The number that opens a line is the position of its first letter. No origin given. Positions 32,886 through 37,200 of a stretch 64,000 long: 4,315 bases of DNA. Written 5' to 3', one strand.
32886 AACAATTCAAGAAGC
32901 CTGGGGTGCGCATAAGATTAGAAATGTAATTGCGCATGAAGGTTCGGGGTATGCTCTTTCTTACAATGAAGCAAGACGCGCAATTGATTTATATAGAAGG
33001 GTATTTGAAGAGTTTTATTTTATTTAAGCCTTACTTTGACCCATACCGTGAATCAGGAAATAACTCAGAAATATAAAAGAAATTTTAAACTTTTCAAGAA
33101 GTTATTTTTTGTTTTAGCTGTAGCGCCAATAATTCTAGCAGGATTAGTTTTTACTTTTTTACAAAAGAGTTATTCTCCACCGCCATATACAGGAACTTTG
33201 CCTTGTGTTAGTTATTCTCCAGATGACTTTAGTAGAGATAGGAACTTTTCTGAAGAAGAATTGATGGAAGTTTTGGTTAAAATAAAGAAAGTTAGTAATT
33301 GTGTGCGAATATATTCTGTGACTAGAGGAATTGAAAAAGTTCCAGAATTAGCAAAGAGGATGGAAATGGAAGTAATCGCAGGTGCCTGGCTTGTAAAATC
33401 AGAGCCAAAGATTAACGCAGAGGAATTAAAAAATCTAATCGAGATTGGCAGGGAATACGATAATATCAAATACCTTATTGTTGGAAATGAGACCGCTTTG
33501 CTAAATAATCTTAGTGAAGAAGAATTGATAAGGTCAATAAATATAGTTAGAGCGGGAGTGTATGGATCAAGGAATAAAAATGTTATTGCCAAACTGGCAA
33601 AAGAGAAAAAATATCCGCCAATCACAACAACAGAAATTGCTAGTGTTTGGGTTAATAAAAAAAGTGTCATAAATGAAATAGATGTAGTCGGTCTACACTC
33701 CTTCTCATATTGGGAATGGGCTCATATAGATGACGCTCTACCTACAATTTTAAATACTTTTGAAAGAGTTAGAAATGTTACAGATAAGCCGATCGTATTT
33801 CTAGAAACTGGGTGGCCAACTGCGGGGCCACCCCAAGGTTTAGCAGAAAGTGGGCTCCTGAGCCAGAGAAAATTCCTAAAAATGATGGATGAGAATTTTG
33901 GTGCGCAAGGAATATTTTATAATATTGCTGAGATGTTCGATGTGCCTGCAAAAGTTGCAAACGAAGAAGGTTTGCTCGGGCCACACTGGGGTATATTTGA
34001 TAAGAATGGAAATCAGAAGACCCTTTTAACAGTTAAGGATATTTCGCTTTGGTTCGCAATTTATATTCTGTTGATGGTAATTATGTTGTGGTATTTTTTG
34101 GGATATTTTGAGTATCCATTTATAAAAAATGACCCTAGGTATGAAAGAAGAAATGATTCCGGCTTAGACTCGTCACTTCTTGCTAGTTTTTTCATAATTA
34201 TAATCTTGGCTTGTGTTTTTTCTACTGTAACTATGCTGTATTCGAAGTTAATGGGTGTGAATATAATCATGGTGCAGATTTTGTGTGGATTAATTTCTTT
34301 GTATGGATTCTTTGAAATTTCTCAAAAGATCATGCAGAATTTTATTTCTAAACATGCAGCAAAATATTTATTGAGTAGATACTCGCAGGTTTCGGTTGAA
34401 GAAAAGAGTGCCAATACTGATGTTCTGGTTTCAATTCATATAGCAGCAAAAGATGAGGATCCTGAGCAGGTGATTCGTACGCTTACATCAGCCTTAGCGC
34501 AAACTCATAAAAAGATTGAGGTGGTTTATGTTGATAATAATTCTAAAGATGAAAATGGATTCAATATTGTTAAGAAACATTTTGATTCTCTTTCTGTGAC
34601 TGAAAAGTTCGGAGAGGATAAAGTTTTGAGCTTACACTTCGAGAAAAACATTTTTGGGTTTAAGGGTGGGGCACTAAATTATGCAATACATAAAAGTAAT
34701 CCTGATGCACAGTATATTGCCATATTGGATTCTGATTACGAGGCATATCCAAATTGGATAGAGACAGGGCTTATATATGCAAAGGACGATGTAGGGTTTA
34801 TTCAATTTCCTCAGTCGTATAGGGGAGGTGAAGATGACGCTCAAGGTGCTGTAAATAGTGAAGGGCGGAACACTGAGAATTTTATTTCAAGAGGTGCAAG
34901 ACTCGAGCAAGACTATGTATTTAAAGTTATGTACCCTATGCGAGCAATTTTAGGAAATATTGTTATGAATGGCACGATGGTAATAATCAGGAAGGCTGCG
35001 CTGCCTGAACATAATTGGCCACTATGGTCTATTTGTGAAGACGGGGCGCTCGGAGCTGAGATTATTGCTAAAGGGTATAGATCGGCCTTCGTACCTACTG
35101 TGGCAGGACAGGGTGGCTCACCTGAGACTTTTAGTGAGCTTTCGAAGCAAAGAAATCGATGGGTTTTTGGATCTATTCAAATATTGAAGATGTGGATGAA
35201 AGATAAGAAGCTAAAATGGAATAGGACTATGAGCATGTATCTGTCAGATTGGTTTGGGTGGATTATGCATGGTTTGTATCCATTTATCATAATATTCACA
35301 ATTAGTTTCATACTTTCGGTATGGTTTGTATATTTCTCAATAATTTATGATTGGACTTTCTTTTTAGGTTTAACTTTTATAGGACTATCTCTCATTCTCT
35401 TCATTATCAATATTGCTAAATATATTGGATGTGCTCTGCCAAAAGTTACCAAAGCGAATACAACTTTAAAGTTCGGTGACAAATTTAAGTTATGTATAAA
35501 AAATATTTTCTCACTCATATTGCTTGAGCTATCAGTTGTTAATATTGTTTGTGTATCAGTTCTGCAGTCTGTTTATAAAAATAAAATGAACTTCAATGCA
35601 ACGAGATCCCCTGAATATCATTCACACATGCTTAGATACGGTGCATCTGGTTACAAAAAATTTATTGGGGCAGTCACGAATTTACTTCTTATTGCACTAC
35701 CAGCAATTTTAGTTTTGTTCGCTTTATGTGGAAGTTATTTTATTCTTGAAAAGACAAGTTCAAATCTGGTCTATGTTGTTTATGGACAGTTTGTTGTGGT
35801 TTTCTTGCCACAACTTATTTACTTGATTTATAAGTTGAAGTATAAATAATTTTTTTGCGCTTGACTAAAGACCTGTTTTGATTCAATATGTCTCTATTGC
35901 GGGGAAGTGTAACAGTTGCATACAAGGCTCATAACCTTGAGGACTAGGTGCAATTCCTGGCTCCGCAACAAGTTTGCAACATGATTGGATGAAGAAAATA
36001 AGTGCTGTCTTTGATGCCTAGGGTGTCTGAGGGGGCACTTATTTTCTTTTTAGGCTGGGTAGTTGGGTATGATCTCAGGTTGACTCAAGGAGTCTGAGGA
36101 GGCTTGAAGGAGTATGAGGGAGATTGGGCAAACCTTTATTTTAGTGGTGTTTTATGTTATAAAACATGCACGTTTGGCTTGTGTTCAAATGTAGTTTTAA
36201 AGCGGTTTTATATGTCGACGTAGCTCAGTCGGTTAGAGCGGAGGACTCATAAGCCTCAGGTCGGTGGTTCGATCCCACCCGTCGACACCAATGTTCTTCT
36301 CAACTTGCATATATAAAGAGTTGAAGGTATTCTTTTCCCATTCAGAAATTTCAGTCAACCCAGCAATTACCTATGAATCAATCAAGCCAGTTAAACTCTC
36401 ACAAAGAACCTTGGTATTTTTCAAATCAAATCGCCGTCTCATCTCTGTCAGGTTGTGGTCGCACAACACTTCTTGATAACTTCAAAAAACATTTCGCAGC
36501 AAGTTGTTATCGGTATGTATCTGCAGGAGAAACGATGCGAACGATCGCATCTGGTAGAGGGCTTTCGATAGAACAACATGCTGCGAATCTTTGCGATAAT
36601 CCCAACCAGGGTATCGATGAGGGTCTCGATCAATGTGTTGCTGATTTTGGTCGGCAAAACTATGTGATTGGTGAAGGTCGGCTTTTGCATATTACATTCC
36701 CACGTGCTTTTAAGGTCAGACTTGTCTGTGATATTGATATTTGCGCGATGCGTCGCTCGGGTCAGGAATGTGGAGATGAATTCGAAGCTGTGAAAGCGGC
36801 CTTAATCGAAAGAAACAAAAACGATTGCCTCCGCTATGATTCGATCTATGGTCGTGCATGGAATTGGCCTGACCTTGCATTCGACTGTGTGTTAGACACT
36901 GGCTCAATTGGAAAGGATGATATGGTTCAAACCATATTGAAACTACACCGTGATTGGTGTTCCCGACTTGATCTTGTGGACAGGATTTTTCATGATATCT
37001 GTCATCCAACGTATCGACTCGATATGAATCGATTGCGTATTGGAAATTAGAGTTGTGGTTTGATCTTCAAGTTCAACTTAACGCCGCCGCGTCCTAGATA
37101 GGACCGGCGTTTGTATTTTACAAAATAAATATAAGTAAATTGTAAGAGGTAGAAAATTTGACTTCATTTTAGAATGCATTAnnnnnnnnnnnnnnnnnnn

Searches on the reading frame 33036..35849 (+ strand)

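Call 68: search_protein_families(library=pfam, proteins=[window:33036-35849:+], max_evalue=0.001)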
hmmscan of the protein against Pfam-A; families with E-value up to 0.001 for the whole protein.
window:33036-35849:+ (937 aa): 4 families
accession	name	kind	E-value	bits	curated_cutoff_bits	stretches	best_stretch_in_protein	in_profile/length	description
PF00535.33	Glycos_transf_2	-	2.4e-15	57.3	23.3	1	466-602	1-125/168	Glycosyl transferase family 2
PF13641.12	Glyco_tranf_2_3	-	5.1e-15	56.5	27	1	465-712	3-230/230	Glycosyltransferase like family 2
PF13632.12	Glyco_trans_2_3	-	3.1e-13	50.4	27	1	560-780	1-192/198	Glycosyl transferase family group 2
PF00332.24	Glyco_hydro_17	-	0.00054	20.1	28.2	0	109-328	62-301/306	Glycosyl hydrolases family 17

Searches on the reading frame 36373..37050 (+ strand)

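Call 68: search_protein_families(library=pfam, proteins=[window:36373-37050:+], max_evalue=0.001)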
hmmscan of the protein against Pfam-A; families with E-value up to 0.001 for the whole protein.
window:36373-37050:+ (225 aa): 2 families
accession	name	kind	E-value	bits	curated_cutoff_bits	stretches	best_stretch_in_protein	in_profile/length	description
PF13207.12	AAA_17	-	4.7e-06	27.4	27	1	26-103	4-79/136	AAA domain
PF13238.12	AAA_18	-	0.00018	22.4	29.4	1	20-132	1-112/128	AAA domain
